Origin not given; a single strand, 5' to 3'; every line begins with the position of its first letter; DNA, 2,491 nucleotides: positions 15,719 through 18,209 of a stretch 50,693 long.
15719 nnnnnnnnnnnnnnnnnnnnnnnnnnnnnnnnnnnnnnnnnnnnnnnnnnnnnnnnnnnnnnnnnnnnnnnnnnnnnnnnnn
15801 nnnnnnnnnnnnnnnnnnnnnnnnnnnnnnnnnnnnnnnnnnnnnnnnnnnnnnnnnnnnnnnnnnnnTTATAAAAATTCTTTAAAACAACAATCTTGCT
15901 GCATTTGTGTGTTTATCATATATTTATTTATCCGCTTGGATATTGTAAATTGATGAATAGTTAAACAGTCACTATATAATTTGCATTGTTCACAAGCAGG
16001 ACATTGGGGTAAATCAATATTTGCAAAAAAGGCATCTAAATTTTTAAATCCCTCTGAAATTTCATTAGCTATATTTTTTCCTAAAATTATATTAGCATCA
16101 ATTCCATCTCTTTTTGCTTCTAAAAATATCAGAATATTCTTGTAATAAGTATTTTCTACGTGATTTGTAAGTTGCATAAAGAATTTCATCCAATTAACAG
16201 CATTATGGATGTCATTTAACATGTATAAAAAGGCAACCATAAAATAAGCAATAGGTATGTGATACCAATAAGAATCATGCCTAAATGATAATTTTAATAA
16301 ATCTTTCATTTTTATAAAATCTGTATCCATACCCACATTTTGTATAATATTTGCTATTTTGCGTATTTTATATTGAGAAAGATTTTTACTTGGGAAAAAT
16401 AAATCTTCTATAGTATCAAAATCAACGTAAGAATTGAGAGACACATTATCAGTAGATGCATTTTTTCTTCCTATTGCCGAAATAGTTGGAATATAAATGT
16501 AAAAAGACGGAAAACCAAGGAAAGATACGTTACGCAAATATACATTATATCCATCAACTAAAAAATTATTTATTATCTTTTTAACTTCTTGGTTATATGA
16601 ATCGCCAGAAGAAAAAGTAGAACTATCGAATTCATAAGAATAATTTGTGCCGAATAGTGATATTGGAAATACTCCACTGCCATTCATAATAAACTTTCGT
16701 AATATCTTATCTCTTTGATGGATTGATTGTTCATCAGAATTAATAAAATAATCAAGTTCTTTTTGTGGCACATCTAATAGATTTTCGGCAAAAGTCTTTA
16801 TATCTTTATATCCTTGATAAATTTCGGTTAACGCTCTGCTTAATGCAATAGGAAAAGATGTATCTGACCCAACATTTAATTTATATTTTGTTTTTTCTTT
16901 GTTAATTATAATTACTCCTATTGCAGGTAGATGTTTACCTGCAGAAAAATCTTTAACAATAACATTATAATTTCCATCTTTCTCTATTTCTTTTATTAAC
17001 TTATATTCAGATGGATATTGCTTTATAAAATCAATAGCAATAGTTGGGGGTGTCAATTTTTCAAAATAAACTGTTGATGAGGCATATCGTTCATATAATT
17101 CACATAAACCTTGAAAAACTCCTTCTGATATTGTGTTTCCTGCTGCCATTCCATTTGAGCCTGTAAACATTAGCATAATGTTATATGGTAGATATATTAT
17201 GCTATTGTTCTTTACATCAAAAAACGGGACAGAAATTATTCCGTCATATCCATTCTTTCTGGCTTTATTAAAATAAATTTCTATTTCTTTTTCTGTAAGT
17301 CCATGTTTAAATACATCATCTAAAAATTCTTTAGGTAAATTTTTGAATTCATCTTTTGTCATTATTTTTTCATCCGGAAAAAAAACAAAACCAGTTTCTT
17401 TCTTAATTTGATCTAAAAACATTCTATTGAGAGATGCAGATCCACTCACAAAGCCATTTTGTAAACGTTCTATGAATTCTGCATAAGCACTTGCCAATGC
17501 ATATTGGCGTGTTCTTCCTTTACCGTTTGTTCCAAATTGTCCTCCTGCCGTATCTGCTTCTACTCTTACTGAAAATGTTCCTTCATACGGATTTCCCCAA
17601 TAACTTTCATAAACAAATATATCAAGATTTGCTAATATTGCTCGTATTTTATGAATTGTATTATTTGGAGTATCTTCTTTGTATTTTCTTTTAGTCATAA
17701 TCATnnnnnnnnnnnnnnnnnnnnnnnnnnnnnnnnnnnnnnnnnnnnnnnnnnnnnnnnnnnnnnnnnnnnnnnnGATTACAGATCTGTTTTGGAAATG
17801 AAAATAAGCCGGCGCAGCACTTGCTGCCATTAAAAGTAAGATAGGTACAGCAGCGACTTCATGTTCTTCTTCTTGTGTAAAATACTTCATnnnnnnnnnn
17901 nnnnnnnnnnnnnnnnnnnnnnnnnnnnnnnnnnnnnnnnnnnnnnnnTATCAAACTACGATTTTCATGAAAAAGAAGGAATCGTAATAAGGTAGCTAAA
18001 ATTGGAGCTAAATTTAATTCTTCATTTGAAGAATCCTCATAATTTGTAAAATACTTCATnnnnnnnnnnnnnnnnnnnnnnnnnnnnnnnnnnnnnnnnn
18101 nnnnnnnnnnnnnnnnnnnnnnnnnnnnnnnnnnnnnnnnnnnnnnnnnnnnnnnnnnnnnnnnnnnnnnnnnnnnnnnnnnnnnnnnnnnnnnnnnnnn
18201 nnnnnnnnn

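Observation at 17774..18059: Two unannotated tandem paralogous mini-ORFs (38 and 37 aa) immediately upstream of YcaO B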

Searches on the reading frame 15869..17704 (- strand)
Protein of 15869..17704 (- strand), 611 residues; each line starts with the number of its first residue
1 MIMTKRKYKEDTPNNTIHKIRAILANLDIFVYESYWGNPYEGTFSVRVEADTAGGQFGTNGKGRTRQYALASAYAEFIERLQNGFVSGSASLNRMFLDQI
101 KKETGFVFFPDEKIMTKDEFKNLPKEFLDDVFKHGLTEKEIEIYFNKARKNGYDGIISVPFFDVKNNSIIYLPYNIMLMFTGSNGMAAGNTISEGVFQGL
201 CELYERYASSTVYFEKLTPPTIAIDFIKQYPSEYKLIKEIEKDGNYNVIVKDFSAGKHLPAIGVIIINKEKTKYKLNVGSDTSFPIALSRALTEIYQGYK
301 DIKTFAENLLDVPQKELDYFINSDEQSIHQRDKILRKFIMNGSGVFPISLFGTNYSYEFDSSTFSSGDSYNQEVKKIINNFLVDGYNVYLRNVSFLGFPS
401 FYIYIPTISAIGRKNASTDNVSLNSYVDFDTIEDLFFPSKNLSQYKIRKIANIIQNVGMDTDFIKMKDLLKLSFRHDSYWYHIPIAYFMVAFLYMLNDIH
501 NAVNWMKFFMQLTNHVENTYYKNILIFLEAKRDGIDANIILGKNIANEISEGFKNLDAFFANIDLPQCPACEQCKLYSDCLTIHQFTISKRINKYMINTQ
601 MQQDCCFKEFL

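Call 4: search_protein_families(library=pfam, proteins=[window:15869-17704:-], max_evalue=0.01)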
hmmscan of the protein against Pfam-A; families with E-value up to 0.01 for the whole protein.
window:15869-17704:- (611 aa): 2 families
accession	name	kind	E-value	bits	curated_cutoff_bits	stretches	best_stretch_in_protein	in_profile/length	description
PF02624.21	YcaO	-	1.6e-46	159.5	25.7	1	60-408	1-324/325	YcaO cyclodehydratase, ATP-ad Mg2+-binding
PF18381.7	YcaO_C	-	0.00045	20.6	26.1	1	441-533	13-106/172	YcaO cyclodehydratase C-terminal domain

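Call 5: search_protein_families(library=ncbifam, proteins=[window:15869-17704:-], max_evalue=1)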
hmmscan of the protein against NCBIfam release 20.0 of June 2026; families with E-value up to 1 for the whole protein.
window:15869-17704:- (611 aa): 5 families
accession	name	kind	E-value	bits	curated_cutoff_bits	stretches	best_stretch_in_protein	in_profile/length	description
NF040716.1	YcaO_for_S12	equivalog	2.1e-64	218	700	1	14-533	11-509/571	30S ribosomal protein S12 methylthiotransferase accessory factor YcaO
TIGR03549.1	TIGR03549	equivalog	6.6e-53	180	900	1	14-532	159-656/723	OsmC domain/YcaO domain-containing protein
TIGR00702.1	TIGR00702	domain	8.7e-32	110.6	75.65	1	13-298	3-268/377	YcaO-type kinase domain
TIGR03266.1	methan_mark_1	equivalog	6.3e-18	64.9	365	1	52-298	48-268/376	YcaO-related McrA-glycine thioamidation protein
TIGR03604.1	TOMM_cyclo_SagD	subfamily_domain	1.9e-15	56.7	219.25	1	183-299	113-229/377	thiazole/oxazole-forming peptide maturase, SagD family component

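Call 9: find_homologous_proteins(query=window:15869-17704:-, max_evalue=1e-20)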
Query window:15869-17704:- (611 aa): 561 proteins with E <= 1e-20 among 8000 candidates; the best 120 are listed.
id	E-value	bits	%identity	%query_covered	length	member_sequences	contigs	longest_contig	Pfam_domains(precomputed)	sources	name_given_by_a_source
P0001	0.0e+0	1387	100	100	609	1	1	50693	PF02624.22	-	-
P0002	7.5e-207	707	52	99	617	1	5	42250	PF02624.22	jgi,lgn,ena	-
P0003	1.8e-200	686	49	99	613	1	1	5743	PF02624.22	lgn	-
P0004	1.3e-197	676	50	99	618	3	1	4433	PF02624.22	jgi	-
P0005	5.6e-194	664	51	98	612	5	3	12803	PF02624.22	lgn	-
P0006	5.9e-194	664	48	99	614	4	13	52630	PF02624.22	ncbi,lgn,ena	-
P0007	2.6e-192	659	48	99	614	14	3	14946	PF02624.22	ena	-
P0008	8.0e-189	647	50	98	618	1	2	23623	PF02624.22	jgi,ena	-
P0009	1.2e-187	643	51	99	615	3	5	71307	PF02624.22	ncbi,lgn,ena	-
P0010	1.3e-186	640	48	99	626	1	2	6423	PF02624.22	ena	-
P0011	1.8e-186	639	50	98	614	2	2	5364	PF02624.22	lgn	-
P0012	5.0e-186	638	50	98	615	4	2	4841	PF02624.22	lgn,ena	-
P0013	2.4e-185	636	49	98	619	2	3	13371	PF02624.22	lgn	-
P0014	4.0e-184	632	48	96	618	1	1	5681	PF02624.22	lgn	-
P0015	1.7e-182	626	50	97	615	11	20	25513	PF02624.22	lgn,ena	-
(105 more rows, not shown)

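Call 11: find_encoding_contigs(protein=P0002, flank=8000, max_places=3)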
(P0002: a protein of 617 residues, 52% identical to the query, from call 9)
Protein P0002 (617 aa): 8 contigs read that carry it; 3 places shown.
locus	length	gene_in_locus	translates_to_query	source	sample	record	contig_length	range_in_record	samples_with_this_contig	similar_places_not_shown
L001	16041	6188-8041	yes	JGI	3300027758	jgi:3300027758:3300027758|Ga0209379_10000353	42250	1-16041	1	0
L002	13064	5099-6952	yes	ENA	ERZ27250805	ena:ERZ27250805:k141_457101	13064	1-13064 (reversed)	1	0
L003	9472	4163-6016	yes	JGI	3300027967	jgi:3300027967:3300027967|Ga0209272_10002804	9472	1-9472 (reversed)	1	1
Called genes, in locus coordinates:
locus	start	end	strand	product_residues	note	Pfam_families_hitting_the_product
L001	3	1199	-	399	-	?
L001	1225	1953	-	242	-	PF00005:ABC_tran, PF02463:SMC_N (weak), PF13304:AAA_21 (faint)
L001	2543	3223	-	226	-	PF00005:ABC_tran, PF13304:AAA_21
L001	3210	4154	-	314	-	-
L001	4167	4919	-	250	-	PF03379:CcmB (weak)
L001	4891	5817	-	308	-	PF02463:SMC_N (faint), PF00005:ABC_tran, PF13304:AAA_21 (faint)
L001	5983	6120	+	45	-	-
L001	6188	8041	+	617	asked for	PF02624:YcaO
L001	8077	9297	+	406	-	PF16491:Peptidase_M48_N, PF05569:Peptidase_M56 (weak), PF01435:Peptidase_M48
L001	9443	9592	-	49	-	-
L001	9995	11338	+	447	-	PF01966:HD (faint), PF13286:HD_assoc (weak)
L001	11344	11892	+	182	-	-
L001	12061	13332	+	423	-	PF02844:GARS_N, PF01071:GARS_A, PF02222:ATP-grasp (weak), PF02655:ATP-grasp_3 (weak), PF02843:GARS_C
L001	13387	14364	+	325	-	-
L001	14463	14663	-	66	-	PF04024:PspC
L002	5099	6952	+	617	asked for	PF02624:YcaO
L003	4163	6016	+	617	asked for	PF02624:YcaO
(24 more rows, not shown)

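Call 14: find_related_loci(query=A1, collection=genome_contigs, flank=6000)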
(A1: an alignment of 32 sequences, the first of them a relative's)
Query A1 (609 aa) in genome_contigs; peptide patterns used: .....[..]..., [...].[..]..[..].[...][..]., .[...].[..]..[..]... (x = any residue, [..] = any of these).
331 stretches matched a pattern; 287 encode a relative of the query (tblastn E <= 1e-3); the best 80 are kept; 79 distinct loci.
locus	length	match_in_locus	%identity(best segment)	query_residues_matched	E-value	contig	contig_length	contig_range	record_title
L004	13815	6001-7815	48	1-601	0e+0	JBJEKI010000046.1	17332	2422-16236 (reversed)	MAG: Lepagella sp. isolate PUUB37_bin.023 NODE_2038_length_17332_cov_23.360827, whole genome shotgun sequence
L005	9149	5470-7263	48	3-594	0e+0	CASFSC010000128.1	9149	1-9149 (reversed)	uncultured Alistipes sp. isolate CO.B35.metabat-bins.193 genome assembly, contig: CO.B35.metabat-bins.193.fa_k141_811760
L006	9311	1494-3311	45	3-594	8e-168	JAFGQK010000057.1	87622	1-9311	MAG: Spirochaetales bacterium isolate Zod_Metabat.749 k87_1721436, whole genome shotgun sequence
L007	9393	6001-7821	44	3-606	7e-164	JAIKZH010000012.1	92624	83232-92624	MAG: Bacteroidaceae bacterium isolate RUI502 k141_8907341_flag=1_multi=20.9910_len=92624, whole genome shotgun sequence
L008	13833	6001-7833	41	4-609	5e-160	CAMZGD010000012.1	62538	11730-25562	MAG TPA_asm: uncultured Bacteroidales bacterium isolate SRR10912534_bin.104_metaWRAP_v1.3_MAG genome assembly, contig: E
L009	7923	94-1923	42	4-605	1e-159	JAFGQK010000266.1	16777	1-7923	MAG: Spirochaetales bacterium isolate Zod_Metabat.749 k87_9055926, whole genome shotgun sequence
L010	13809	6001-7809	41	3-601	9e-156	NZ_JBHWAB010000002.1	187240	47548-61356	Haloimpatiens sp. FM7330 plasmid unnamed1, whole genome shotgun sequence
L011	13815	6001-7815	41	4-602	4e-153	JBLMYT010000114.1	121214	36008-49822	MAG: Candidatus Omnitrophota bacterium isolate MAG222 PRJNA951521_bin77_renamed_113, whole genome shotgun sequence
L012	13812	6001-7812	41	4-601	3e-152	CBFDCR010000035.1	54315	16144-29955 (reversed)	MAG TPA_asm: uncultured bacterium isolate SRR26215683_binner23_Refined_38 genome assembly, contig: ERZ25073488.114, whol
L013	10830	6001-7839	42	1-609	7e-152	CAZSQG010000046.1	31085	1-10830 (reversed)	MAG TPA_asm: uncultured Marinilabiliaceae bacterium isolate SRP192927_co6_672 genome assembly, contig: NODE_2638_length_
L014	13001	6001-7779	41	3-590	2e-151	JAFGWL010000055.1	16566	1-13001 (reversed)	MAG: Candidatus Mcinerneyibacteriota bacterium isolate ZodW_Metabat.255 k87_11541913, whole genome shotgun sequence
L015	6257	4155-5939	41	4-592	7e-151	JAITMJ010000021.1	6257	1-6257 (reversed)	MAG: Flavobacteriaceae bacterium isolate Pmx449_bin11 k119_2301722, whole genome shotgun sequence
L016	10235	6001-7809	42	3-601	5e-150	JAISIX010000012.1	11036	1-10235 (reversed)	MAG: Mediterranea sp. isolate Hm464_bin93 k119_1528908, whole genome shotgun sequence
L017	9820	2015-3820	41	4-601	2e-149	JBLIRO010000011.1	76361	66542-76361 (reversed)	MAG: bacterium isolate MG1_202111_bin_529 MG1_202111_bin_529_scaffold_11, whole genome shotgun sequence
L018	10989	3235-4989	40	21-601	3e-147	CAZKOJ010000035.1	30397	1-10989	MAG TPA_asm: uncultured Clostridium sp. isolate SRP302447_co2_83 genome assembly, contig: NODE_4111_length_30397_cov_6.9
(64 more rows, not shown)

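Call 24: find_related_loci(query=A1, collection=metagenome_contigs, flank=4000)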
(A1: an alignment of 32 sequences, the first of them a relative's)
Query A1 (609 aa) in metagenome_contigs; peptide patterns used: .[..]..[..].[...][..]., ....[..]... (x = any residue, [..] = any of these).
600 stretches matched a pattern (row limit reached: there are more); 583 encode a relative of the query (tblastn E <= 1e-3); the best 80 are kept; 80 distinct loci.
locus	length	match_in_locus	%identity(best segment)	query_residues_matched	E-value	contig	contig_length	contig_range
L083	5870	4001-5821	50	3-602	0e+0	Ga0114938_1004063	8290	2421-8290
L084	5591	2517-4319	42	3-601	6e-178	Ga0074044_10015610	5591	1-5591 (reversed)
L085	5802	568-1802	45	3-412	9e-98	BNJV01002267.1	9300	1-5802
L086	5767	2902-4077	34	1-411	8e-60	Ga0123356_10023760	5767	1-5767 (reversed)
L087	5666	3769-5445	29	5-570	4e-58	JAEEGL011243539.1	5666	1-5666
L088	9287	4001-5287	31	5-453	2e-57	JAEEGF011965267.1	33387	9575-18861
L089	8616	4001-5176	31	3-413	3e-52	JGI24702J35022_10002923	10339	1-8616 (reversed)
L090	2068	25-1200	30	1-409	7e-52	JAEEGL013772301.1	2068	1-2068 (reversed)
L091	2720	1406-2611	32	6-427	2e-51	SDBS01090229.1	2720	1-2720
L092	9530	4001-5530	28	7-531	2e-48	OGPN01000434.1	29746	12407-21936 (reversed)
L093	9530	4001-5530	28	7-531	2e-48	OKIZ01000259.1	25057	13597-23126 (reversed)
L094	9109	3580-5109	28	7-531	2e-48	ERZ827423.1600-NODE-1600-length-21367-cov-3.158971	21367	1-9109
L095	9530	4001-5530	28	7-531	9e-48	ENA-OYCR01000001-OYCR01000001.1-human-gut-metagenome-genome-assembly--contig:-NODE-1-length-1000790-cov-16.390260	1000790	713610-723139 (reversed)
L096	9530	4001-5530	28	7-531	9e-48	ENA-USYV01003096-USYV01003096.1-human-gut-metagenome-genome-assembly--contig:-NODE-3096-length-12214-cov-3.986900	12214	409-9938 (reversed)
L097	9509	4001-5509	29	9-531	6e-48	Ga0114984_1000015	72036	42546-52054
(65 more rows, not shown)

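Call 25: find_encoding_contigs(protein=P0009, flank=6000, max_places=1)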
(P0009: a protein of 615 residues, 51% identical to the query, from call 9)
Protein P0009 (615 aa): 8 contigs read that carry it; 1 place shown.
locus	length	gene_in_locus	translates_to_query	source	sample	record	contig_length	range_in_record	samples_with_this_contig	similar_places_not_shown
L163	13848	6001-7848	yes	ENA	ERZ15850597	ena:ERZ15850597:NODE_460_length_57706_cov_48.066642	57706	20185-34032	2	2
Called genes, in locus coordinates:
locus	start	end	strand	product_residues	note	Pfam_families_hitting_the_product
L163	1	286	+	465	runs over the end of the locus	PF00330:Aconitase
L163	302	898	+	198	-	PF00694:Aconitase_C, PF27512:LeuD (weak)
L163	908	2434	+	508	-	PF00682:HMGL-like, PF22617:HCS_D2, PF08502:LeuA_dimer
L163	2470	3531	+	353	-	PF00180:Iso_dh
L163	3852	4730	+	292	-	PF13476:AAA_23 (weak), PF00005:ABC_tran, PF13304:AAA_21 (weak)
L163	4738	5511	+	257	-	-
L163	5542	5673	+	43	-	-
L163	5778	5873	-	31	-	-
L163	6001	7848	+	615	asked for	PF02624:YcaO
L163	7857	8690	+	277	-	PF01790:LGT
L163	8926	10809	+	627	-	PF13522:GATase_6 (faint)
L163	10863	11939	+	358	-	PF00988:CPSase_sm_chain, PF00117:GATase, PF07722:Peptidase_C26 (faint)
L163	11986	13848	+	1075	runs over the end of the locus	PF25596:CPSase_L_D1, PF02786:CPSase_L_D2, PF07478:Dala_Dala_lig_C, PF02787:CPSase_L_D3, PF25596:CPSase_L_D1, PF02222:ATP-grasp, PF02786:CPSase_L_D2, PF07478:Dala_Dala_lig_C, +5 more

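Call 26: find_encoding_contigs(protein=P0005, flank=6000, max_places=1)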
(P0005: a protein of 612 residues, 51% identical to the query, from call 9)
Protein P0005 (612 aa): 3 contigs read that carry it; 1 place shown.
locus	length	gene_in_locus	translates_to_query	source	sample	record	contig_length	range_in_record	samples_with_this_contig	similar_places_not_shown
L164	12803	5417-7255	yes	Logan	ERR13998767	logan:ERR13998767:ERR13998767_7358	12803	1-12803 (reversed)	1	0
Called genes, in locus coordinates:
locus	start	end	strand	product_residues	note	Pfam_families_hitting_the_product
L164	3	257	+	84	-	?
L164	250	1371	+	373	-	PF13102:Phage_int_SAM_5, PF00589:Phage_integrase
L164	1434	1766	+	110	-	PF05973:Gp49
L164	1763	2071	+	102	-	PF12844:HTH_19 (weak), PF13560:HTH_31, PF01381:HTH_3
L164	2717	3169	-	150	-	-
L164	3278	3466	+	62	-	-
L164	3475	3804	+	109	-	-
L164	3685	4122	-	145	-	-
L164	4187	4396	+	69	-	-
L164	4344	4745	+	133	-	PF11799:IMS_C, PF13438:DUF4113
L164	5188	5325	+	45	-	-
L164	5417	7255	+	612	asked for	PF02624:YcaO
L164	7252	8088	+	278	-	PF05569:Peptidase_M56, PF01435:Peptidase_M48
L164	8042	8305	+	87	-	-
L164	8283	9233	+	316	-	-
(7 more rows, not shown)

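Call 27: find_encoding_contigs(protein=P0008, flank=6000, max_places=1)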
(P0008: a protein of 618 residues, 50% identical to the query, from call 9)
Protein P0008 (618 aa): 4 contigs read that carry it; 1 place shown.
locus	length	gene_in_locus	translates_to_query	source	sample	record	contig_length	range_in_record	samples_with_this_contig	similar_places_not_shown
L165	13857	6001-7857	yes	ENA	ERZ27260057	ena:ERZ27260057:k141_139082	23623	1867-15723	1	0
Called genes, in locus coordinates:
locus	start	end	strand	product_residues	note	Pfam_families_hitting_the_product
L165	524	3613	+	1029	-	PF02450:LCAT (weak), PF07819:PGAP1 (weak), PF26182:Ig_NUP210_5th (weak)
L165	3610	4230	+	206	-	-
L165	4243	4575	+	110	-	-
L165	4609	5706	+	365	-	PF01400:Astacin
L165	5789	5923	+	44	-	-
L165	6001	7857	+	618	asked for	PF02624:YcaO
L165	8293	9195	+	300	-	PF00005:ABC_tran, PF13304:AAA_21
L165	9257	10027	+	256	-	PF12698:ABC2_membrane_3 (weak)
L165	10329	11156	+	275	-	PF01790:LGT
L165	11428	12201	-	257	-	-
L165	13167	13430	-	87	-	PF09827:CRISPR_Cas2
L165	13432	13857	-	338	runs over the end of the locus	PF01867:Cas_Cas1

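Call 28: find_encoding_contigs(protein=P0003, flank=6000, max_places=1)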
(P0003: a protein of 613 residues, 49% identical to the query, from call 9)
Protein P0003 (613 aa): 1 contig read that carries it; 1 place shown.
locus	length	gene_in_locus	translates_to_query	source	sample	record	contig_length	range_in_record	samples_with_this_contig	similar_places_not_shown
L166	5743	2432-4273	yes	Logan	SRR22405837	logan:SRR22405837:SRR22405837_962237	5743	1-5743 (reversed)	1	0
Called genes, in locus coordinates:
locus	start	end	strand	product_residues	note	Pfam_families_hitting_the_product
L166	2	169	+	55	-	?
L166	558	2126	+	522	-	PF00488:MutS_V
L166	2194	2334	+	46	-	-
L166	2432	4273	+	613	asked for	PF02624:YcaO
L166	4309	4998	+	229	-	PF00581:Rhodanese, PF00578:AhpC-TSA (weak), PF00085:Thioredoxin, PF13098:Thioredoxin_2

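Call 30: search_solved_structures(query=window:15869-17704:-, max_evalue=0.001)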
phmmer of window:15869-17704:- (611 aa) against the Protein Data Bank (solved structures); distinct sequences matched with E-value up to 0.001: 5.
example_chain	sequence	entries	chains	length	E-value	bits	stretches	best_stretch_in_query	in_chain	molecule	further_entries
4q84_A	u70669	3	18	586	6.5e-44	153.6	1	14-518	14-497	Ribosomal protein S12 methylthiotransferase accessory factor YcaO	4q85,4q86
6pe3_A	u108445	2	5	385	1.1e-08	37.3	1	147-298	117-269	Uncharacterized protein MJ1094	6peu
4v1t_A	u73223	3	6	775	2.8e-07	32.6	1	182-300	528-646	LYND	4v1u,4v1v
4bs9_A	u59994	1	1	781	4e-07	32.1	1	179-303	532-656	TRUD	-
7u58_A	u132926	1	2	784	6e-07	31.6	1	180-297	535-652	MusD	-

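Call 46: search_solved_structures(query=window:15869-17704:-, max_evalue=1e-20, show_alignments=1)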
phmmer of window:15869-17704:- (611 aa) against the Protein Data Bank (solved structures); distinct sequences matched with E-value up to 1e-20: 1.
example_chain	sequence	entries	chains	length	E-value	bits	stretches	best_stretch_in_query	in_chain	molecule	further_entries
4q84_A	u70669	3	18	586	6.5e-44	153.6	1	14-518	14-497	Ribosomal protein S12 methylthiotransferase accessory factor YcaO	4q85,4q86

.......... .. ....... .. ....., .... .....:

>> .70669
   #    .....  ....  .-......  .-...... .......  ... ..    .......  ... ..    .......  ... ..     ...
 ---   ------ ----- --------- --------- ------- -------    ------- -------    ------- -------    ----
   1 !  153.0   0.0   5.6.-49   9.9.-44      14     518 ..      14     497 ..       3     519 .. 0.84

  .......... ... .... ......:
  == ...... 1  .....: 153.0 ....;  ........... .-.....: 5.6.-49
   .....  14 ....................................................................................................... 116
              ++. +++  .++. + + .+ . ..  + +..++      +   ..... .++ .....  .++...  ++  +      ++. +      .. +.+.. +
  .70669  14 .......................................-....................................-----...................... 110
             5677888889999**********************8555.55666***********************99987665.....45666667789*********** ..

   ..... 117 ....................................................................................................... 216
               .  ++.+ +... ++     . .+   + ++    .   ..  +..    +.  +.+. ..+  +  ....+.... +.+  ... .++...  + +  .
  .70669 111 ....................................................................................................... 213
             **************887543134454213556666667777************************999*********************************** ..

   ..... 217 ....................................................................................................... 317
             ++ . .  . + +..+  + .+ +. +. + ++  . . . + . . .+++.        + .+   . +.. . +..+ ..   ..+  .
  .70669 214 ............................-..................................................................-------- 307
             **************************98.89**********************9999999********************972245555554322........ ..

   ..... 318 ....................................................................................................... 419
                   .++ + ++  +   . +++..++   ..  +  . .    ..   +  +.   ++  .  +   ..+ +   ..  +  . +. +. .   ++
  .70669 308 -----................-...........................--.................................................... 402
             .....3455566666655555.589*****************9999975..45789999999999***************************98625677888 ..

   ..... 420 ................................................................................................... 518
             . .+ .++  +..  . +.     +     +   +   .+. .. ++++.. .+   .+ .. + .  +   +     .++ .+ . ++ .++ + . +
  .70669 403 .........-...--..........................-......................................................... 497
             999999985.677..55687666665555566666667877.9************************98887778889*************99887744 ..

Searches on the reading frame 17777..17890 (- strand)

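Call 5: search_protein_families(library=ncbifam, proteins=[window:17777-17890:-], max_evalue=1)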
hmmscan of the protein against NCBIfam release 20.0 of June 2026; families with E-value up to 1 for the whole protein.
seq(38 aa): 1 family
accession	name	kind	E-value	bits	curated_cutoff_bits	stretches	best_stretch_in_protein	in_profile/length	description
NF041079.1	CBASS_lipase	equivalog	0.14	11.4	200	1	20-34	150-164/317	CBASS cGAMP-activated phospholipase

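Call 6: search_protein_families(library=pfam, proteins=[window:17777-17890:-], max_evalue=1)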
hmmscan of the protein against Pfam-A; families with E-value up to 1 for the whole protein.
seq(38 aa): 0 families

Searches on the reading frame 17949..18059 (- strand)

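Call 5: search_protein_families(library=ncbifam, proteins=[window:17949-18059:-], max_evalue=1)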
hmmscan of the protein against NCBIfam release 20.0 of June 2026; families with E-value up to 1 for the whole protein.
seq(37 aa): 0 families

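Call 6: search_protein_families(library=pfam, proteins=[window:17949-18059:-], max_evalue=1)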
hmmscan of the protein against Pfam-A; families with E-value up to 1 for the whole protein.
seq(37 aa): 1 family
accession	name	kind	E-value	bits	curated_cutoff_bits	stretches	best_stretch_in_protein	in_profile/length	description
PF01465.25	GRIP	-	0.017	15.4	24.4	1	2-27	13-36/44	GRIP domain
